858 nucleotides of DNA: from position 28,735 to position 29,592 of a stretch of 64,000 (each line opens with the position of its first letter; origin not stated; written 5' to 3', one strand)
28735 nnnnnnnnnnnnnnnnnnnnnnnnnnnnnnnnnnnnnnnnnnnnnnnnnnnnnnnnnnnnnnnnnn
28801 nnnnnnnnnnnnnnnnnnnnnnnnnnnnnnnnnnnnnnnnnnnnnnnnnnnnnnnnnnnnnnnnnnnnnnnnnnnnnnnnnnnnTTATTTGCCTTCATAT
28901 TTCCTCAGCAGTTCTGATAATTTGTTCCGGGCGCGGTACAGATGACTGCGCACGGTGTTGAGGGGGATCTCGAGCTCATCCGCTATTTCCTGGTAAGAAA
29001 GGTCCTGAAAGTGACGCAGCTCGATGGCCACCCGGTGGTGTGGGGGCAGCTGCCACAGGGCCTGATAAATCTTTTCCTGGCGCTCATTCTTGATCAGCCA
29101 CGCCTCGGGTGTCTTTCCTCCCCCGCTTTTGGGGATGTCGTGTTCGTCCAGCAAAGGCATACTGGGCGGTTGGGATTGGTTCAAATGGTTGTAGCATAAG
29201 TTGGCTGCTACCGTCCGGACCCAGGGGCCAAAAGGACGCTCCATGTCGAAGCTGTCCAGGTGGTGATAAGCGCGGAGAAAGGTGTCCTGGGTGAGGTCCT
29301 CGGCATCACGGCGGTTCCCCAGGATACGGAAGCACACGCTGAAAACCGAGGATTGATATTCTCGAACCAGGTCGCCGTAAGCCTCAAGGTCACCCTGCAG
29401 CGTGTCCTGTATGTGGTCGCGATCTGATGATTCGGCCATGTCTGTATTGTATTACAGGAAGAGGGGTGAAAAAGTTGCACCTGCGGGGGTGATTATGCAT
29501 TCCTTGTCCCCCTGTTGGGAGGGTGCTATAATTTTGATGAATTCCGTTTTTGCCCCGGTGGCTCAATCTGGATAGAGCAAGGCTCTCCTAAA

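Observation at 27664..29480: Identical 13-nt motif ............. upstream of the ECF sigma gene and upstream of the next operon: a putative two-promoter ECF regulon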

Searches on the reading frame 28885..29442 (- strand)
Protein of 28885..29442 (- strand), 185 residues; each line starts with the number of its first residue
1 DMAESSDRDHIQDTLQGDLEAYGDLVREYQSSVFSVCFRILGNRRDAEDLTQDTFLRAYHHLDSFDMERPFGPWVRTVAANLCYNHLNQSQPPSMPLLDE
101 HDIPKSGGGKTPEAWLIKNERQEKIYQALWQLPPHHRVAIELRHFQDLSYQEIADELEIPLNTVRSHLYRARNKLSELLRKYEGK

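Call 4: search_protein_families(library=pfam, proteins=[window:28885-29439:-], max_evalue=0.01)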
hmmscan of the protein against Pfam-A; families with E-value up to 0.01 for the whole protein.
window:28885-29439:- (184 aa): 8 families
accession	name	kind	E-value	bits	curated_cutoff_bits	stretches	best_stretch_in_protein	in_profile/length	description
PF04542.20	Sigma70_r2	-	2.9e-19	69.1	24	1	24-89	1-68/71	Sigma-70 region 2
PF08281.18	Sigma70_r4_2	-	1.5e-17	63.4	25.7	1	122-174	2-54/54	Sigma-70, region 4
PF04545.22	Sigma70_r4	-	1.2e-11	44.4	24.1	1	127-175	1-49/50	Sigma-70, region 4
PF07638.17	Sigma70_ECF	-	1.6e-06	28.6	21.1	1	126-178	131-183/185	ECF sigma factor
PF04297.20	UPF0122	-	0.00055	20.6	22.7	1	124-183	13-66/101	Putative helix-turn-helix protein, YlxM / p13 like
PF00196.25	GerE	-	0.00073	19.6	23.5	1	145-174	16-45/57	Bacterial regulatory proteins, luxR family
PF14493.12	HTH_40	-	0.0019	18.9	27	0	140-171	7-37/89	Helix-turn-helix domain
PF12840.13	HTH_20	-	0.0028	18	27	0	147-167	19-39/51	Helix-turn-helix domain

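Call 7: find_homologous_proteins(query=window:28885-29439:-, max_evalue=1e-10)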
Query window:28885-29439:- (184 aa): 323 proteins with E <= 1e-10 among 471 candidates; the best 120 are listed.
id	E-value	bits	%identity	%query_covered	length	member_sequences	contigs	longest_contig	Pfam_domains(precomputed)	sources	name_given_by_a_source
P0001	2.3e-112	391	92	100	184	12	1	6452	PF07638.18,PF04545.23,PF04542.21,PF08281.19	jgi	-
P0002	5.1e-95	335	77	99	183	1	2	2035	PF07638.18,PF04545.23,PF04542.21,PF08281.19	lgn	-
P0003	3.9e-90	319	75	99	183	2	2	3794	PF07638.18,PF04545.23,PF04542.21,PF08281.19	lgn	-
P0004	1.3e-88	314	75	99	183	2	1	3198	PF07638.18,PF04545.23,PF04542.21,PF08281.19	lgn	-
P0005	3.0e-69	251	60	99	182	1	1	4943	PF07638.18,PF04545.23,PF04542.21,PF08281.19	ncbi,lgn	-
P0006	7.8e-68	246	62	99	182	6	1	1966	PF07638.18,PF04545.23,PF04542.21,PF08281.19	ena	-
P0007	4.0e-67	244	59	95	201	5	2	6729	PF04545.23,PF04542.21,PF08281.19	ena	-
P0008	6.1e-67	243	61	99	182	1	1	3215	PF07638.18,PF04545.23,PF04542.21,PF08281.19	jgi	-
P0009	8.9e-67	242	59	98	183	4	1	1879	PF07638.18,PF04545.23,PF04542.21,PF08281.19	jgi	jgi:RNA polymerase sigma-70 factor (ECF subfamily)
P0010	1.8e-66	241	58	95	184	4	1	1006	PF07638.18,PF04545.23,PF04542.21,PF08281.19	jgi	jgi:RNA polymerase sigma-70 factor (ECF subfamily)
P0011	3.2e-66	241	60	97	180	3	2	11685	PF07638.18,PF04545.23,PF04542.21,PF08281.19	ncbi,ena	-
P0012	4.5e-66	240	60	97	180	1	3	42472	PF07638.18,PF04545.23,PF04542.21,PF08281.19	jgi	-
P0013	6.0e-66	240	59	99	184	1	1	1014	PF04545.23,PF04542.21,PF08281.19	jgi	jgi:RNA polymerase sigma-70 factor (ECF subfamily)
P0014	3.1e-65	237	60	97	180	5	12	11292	PF07638.18,PF04545.23,PF04542.21,PF08281.19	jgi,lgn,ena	-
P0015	3.4e-65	237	60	97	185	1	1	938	PF07638.18,PF04545.23,PF04542.21,PF08281.19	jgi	jgi:RNA polymerase sigma-70 factor (ECF subfamily)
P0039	9.3e-63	229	58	97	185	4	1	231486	PF07638.18,PF04545.23,PF04542.21,PF08281.19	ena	-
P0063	1.1e-61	226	56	97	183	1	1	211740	PF07638.18,PF04545.23,PF04542.21,PF08281.19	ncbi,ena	-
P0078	4.5e-61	224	55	97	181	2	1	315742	PF07638.18,PF04545.23,PF04542.21,PF08281.19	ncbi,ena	-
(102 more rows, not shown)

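Call 8: find_encoding_contigs(protein=window:28885-29442:-, flank=10000, max_places=10)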
Protein window:28885-29442:- (185 aa): no gene with exactly this product is on record in the collection.

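Call 9: find_encoding_contigs(protein=window:28885-29439:-, flank=10000, max_places=10)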
Protein window:28885-29439:- (184 aa): 1 contig read that carries it; 1 place shown.
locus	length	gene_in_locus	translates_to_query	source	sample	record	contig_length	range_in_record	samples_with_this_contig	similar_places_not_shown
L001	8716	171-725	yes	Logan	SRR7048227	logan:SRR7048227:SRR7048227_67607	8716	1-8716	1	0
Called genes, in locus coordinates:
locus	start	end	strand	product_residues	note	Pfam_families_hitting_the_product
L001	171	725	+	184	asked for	PF07638:Sigma70_ECF (faint), PF04542:Sigma70_r2, PF08281:Sigma70_r4_2, PF04545:Sigma70_r4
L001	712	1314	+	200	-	PF13490:zf-HC2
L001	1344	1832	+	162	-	-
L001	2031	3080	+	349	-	PF27245:AF_0692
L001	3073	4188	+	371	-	-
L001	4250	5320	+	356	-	-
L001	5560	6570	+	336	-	PF01634:HisG, PF08029:HisG_C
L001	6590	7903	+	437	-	PF00815:Histidinol_dh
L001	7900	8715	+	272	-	?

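Call 10: find_encoding_contigs(protein=P0001, flank=10000, max_places=10)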
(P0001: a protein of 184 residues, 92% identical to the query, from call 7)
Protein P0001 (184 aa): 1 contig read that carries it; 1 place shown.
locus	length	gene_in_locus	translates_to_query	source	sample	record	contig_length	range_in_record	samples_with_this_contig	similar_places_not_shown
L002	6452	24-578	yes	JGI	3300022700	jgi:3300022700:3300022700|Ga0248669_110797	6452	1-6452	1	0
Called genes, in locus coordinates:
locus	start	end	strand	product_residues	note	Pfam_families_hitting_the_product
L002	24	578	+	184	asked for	PF07638:Sigma70_ECF (faint), PF04542:Sigma70_r2, PF08281:Sigma70_r4_2, PF04545:Sigma70_r4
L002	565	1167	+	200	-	PF13490:zf-HC2 (weak)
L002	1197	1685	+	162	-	-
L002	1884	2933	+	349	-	PF27245:AF_0692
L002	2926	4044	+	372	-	-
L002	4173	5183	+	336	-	-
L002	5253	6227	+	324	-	-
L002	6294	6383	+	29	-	-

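Call 14: find_related_loci(query=A2, collection=metagenome_contigs, flank=6000)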
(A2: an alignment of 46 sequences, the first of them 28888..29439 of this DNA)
Query A2 (184 aa) in metagenome_contigs; peptide patterns used: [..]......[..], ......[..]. (x = any residue, [..] = any of these).
600 stretches matched a pattern (row limit reached: there are more); 554 encode a relative of the query (tblastn E <= 1e-3); the best 80 are kept; 80 distinct loci.
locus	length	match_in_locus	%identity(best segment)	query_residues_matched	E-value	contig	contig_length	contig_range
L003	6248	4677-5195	55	1-173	2e-65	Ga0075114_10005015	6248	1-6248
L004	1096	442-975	49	1-178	2e-65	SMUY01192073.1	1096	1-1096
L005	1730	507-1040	52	1-178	7e-60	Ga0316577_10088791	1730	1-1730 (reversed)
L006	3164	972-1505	51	1-178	9e-58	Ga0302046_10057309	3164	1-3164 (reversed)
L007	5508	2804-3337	49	1-178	4e-55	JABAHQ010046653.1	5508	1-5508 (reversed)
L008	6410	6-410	56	41-179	8e-44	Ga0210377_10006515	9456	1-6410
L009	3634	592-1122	39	10-179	3e-38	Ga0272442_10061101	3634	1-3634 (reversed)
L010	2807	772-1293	38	10-176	5e-36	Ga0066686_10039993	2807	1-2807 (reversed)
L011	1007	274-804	37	10-183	5e-36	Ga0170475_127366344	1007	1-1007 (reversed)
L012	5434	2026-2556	37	10-183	2e-34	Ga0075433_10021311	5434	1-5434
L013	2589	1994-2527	36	10-184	5e-34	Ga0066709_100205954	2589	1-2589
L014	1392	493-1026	35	10-184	3e-34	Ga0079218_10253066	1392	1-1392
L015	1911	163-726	36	3-181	1e-33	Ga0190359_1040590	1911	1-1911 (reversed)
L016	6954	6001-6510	36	17-184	1e-33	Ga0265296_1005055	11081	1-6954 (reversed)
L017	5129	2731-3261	36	10-183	4e-33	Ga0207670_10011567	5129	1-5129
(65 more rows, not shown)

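Call 19: find_encoding_contigs(protein=P0003, flank=10000, max_places=4)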
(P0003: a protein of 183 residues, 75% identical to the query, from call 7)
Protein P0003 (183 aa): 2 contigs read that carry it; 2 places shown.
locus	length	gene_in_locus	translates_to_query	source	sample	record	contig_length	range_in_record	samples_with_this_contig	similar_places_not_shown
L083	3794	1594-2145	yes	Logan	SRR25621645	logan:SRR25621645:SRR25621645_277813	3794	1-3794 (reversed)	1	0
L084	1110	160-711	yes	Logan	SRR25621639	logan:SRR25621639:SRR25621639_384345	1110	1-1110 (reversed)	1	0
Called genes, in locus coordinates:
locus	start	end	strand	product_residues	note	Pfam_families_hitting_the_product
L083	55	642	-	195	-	-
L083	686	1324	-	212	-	PF19700:DUF6198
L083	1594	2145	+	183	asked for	PF07638:Sigma70_ECF (faint), PF04542:Sigma70_r2, PF08281:Sigma70_r4_2, PF04545:Sigma70_r4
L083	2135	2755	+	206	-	PF13490:zf-HC2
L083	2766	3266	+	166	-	-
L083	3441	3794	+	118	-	?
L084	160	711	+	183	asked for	PF07638:Sigma70_ECF (faint), PF04542:Sigma70_r2, PF08281:Sigma70_r4_2, PF04545:Sigma70_r4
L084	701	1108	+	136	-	?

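Call 20: find_encoding_contigs(protein=P0004, flank=10000, max_places=4)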
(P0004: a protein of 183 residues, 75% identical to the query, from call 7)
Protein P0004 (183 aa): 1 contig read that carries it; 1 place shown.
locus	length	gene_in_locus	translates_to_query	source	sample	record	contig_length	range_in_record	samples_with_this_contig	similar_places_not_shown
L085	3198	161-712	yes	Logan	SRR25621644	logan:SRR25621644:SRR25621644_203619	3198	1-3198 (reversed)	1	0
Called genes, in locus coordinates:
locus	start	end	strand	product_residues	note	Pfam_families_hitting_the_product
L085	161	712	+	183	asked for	PF07638:Sigma70_ECF (faint), PF04542:Sigma70_r2, PF08281:Sigma70_r4_2, PF04545:Sigma70_r4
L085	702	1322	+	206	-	PF13490:zf-HC2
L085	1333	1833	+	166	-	-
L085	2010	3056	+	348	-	PF27245:AF_0692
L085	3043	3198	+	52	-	?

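Call 21: find_encoding_contigs(protein=P0002, flank=10000, max_places=4)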
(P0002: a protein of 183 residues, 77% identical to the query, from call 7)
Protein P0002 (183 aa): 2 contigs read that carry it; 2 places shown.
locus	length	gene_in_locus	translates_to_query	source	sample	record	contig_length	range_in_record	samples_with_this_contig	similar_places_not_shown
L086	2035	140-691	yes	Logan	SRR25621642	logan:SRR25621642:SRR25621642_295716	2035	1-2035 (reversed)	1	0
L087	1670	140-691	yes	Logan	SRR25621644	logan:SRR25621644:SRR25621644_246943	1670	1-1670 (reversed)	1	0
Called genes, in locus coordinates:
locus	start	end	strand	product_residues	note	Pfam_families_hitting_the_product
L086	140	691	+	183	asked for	PF07638:Sigma70_ECF (faint), PF04542:Sigma70_r2, PF08281:Sigma70_r4_2, PF04545:Sigma70_r4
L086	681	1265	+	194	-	PF13490:zf-HC2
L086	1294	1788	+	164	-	-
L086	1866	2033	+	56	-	?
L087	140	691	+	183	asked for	PF07638:Sigma70_ECF (faint), PF04542:Sigma70_r2, PF08281:Sigma70_r4_2, PF04545:Sigma70_r4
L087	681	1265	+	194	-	PF13490:zf-HC2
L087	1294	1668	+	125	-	?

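Call 29: search_protein_families(library=ncbifam, proteins=[window:28885-29439:-], max_evalue=0.01)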
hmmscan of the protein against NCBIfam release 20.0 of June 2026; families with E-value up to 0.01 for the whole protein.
window:28885-29439:- (184 aa): 102 families (the best 25 are shown)
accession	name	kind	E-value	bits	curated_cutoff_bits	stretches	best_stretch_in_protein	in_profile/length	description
NF007223.0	PRK09641.1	equivalog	4.3e-38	131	209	1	7-180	6-186/187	RNA polymerase sigma factor SigW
TIGR02948.1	SigW_bacill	equivalog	1.4e-34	119.8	243.1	1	5-179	4-185/187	RNA polymerase sigma factor SigW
TIGR02937.1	sigma70-ECF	superfamily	1.8e-33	115.5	42.9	1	20-177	2-164/165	sigma-70 family RNA polymerase sigma factor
TIGR02939.1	RpoE_Sigma70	equivalog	3.4e-31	108.8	236.15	1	4-179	5-187/190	RNA polymerase sigma factor RpoE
NF004113.0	PRK05602.1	equivalog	4.5e-30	104.8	208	1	3-181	29-204/211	RNA polymerase sigma factor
NF007229.0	PRK09647.1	equivalog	5.9e-30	104.2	265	1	17-180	42-204/220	RNA polymerase sigma factor SigE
NF058625.1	sigma_PG0214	equivalog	1.2e-28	99.9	130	1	19-181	4-164/170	GFO_1088 family ECF-type sigma factor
TIGR02985.1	Sig70_bacteroi1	subfamily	2e-28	99.7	126.4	1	19-176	1-160/162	RNA polymerase sigma-70 factor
TIGR02950.1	SigM_subfam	subfamily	7.7e-27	94.1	147.95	1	23-178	4-158/159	RNA polymerase sigma factor, SigM family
NF008888.0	PRK11922.1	equivalog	8.4e-27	94.3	204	1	3-180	14-198/231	RNA polymerase sigma factor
NF009166.1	PRK12513.1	equivalog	1.3e-26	93.5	206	1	2-181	5-189/193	RNA polymerase sigma factor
NF009171.0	PRK12518.1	equivalog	5.3e-26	91.6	208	1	2-180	10-186/191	RNA polymerase sigma factor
NF007225.0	PRK09643.1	equivalog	8e-26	91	190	1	3-181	11-185/204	RNA polymerase sigma factor SigM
NF009172.0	PRK12519.1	subfamily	9.6e-26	90.5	222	1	1-181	11-192/194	RNA polymerase sigma factor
NF009167.0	PRK12514.1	equivalog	1.3e-24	87.1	265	1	10-179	11-179/180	RNA polymerase sigma factor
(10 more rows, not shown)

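Call 30: search_solved_structures(query=window:28885-29439:-, max_evalue=0.00001)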
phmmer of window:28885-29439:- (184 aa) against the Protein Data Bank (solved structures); distinct sequences matched with E-value up to 0.00001: 23.
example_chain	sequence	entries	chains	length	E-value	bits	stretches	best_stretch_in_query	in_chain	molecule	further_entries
5wuq_A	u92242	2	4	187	1.2e-28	103.5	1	8-179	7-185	ECF RNA polymerase sigma factor SigW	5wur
6in7_B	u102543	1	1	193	5.9e-25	91.4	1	3-179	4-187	RNA polymerase sigma-H factor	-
8z6g_B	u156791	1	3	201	6.7e-25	91.2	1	3-179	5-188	RNA polymerase sigma factor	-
1or7_A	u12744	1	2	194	1.3e-22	83.8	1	6-175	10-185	RNA polymerase sigma-E factor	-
6jbq_F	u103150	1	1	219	1.7e-22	83.4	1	6-175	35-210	ECF RNA polymerase sigma-E factor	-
9m98_F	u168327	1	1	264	4.9e-20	75.4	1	18-179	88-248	ECF RNA polymerase sigma factor SigE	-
9m9d_F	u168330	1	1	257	5.1e-20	75.3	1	18-179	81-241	ECF RNA polymerase sigma factor SigE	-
9m9e_F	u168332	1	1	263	5.4e-20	75.2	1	18-179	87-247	ECF RNA polymerase sigma factor SigE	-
6dxo_A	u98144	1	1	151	4e-14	56.1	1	13-92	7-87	RNA polymerase ECF-subfamily sigma factor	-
7qh5_A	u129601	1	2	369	3e-13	53.2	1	15-86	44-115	RNA polymerase sigma factor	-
5zx2_F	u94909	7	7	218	2.2e-11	47.1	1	32-178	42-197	ECF RNA polymerase sigma factor SigH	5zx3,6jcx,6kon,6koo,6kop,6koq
6jcy_F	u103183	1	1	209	4.3e-11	46.2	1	32-178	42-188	ECF RNA polymerase sigma factor SigH,ECF RNA polymerase sigma factor SigE,ECF RNA polymera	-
6dv9_F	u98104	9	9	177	4.4e-11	46.2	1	25-174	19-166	ECF RNA polymerase sigma factor SigL | RNA polymerase sigma factor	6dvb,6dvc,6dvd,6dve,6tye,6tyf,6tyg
5or5_A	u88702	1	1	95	4.5e-11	46.1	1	6-86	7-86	ECF RNA polymerase sigma-E factor,ECF RNA polymerase sigma factor SigW,ECF RNA polymerase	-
4cxf_A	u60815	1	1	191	6.8e-11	45.6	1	3-179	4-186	RNA POLYMERASE SIGMA FACTOR CNRH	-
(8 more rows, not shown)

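Call 32: find_encoding_contigs(protein=P0012, flank=8000, max_places=2)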
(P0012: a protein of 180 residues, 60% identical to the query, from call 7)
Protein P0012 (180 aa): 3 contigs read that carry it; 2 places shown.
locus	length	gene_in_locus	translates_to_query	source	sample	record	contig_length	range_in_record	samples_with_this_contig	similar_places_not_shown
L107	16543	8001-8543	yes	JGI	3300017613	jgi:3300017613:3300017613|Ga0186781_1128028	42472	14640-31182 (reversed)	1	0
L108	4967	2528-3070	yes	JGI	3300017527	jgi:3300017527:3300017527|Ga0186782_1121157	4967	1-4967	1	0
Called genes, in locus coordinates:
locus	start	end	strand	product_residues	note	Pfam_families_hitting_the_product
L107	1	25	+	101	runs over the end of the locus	-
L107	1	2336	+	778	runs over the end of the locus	PF00111:Fer2 (faint), PF13085:Fer2_3 (weak), PF01799:Fer2_2, PF01315:Ald_Xan_dh_C, PF02738:MoCoBD_1, PF20256:MoCoBD_2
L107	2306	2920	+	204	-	PF20256:MoCoBD_2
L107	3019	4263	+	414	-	PF13347:MFS_2 (weak), PF07690:MFS_1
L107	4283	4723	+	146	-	PF08821:CGGC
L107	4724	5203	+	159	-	PF01980:TrmO_N, PF19436:ACS_CODH_B_C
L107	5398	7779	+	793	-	PF00149:Metallophos, PF12850:Metallophos_2 (weak), PF00582:Usp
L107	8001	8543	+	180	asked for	PF07638:Sigma70_ECF (faint), PF04542:Sigma70_r2, PF08281:Sigma70_r4_2, PF04545:Sigma70_r4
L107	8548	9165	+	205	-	PF13490:zf-HC2 (weak)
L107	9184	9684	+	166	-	-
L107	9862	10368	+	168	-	-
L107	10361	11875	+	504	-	PF08811:DUF1800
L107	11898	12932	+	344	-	PF27245:AF_0692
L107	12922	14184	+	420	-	PF07394:DUF1501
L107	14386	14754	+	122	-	PF03733:YccF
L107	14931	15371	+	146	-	PF00571:CBS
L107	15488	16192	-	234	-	PF13085:Fer2_3, PF13237:Fer4_10, PF13183:Fer4_8, PF13534:Fer4_17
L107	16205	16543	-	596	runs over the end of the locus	PF00890:FAD_binding_2, PF01266:DAO, PF03486:HI0933_like (faint), PF07992:Pyr_redox_2 (faint), PF02910:Succ_DH_flav_C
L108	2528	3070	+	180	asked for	PF07638:Sigma70_ECF (faint), PF04542:Sigma70_r2, PF08281:Sigma70_r4_2, PF04545:Sigma70_r4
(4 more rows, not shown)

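Call 33: find_encoding_contigs(protein=P0039, flank=8000, max_places=2)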
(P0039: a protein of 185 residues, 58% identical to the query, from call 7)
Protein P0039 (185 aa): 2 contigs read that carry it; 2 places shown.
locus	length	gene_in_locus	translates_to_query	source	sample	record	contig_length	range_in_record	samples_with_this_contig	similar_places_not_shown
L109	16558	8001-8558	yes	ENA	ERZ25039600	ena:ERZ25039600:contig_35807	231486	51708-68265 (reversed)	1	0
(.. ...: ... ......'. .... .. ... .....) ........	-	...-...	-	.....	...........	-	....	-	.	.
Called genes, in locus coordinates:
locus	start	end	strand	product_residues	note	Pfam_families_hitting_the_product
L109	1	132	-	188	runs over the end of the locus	PF01209:Ubie_methyltran, PF13489:Methyltransf_23, PF01135:PCMT (weak), PF02475:TRM5-TYW2_MTfase, PF13847:Methyltransf_31, PF08241:Methyltransf_11, PF08242:Methyltransf_12, PF13649:Methyltransf_25, +2 more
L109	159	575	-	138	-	PF22381:Staph_reg_Sar_Rot (weak), PF01047:MarR, PF12802:MarR_2, PF13463:HTH_27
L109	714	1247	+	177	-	-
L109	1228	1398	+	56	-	-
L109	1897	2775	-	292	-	-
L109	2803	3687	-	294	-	PF07366:SnoaL (faint), PF12680:SnoaL_2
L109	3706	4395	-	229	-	PF00532:Peripla_BP_1, PF13377:Peripla_BP_3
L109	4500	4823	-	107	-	PF00392:GntR, PF13545:HTH_Crp_2 (weak)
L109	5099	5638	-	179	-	-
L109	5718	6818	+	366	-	-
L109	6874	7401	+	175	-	PF00582:Usp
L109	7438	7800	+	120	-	PF11756:YgbA_NO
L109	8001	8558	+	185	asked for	PF07638:Sigma70_ECF (weak), PF04542:Sigma70_r2, PF08281:Sigma70_r4_2, PF04545:Sigma70_r4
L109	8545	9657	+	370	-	-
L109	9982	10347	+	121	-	-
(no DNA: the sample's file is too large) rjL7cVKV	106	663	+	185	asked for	PF07638:Sigma70_ECF (weak), PF04542:Sigma70_r2, PF08281:Sigma70_r4_2, PF04545:Sigma70_r4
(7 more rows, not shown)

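Call 34: find_encoding_contigs(protein=P0063, flank=8000, max_places=2)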
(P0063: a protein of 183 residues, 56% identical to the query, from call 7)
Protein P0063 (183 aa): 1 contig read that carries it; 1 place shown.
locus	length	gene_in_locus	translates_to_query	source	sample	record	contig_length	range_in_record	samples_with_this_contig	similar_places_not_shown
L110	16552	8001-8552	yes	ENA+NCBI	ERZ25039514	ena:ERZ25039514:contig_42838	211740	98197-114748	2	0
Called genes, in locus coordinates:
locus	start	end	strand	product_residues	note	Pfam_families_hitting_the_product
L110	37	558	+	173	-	PF13302:Acetyltransf_3, PF13420:Acetyltransf_4 (weak), PF00583:Acetyltransf_1, PF13508:Acetyltransf_7 (weak)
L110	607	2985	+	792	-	PF00149:Metallophos, PF12850:Metallophos_2 (weak), PF00582:Usp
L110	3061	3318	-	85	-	-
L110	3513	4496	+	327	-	PF00480:ROK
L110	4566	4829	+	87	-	-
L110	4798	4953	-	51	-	-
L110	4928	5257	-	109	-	-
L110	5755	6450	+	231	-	PF00440:TetR_N, PF13305:TetR_C_33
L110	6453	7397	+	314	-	PF01370:Epimerase (weak)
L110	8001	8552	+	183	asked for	PF07638:Sigma70_ECF, PF04542:Sigma70_r2, PF08281:Sigma70_r4_2, PF04545:Sigma70_r4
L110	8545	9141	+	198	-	PF13490:zf-HC2 (weak)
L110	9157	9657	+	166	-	-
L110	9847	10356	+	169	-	-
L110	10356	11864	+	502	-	PF08811:DUF1800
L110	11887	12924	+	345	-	PF27245:AF_0692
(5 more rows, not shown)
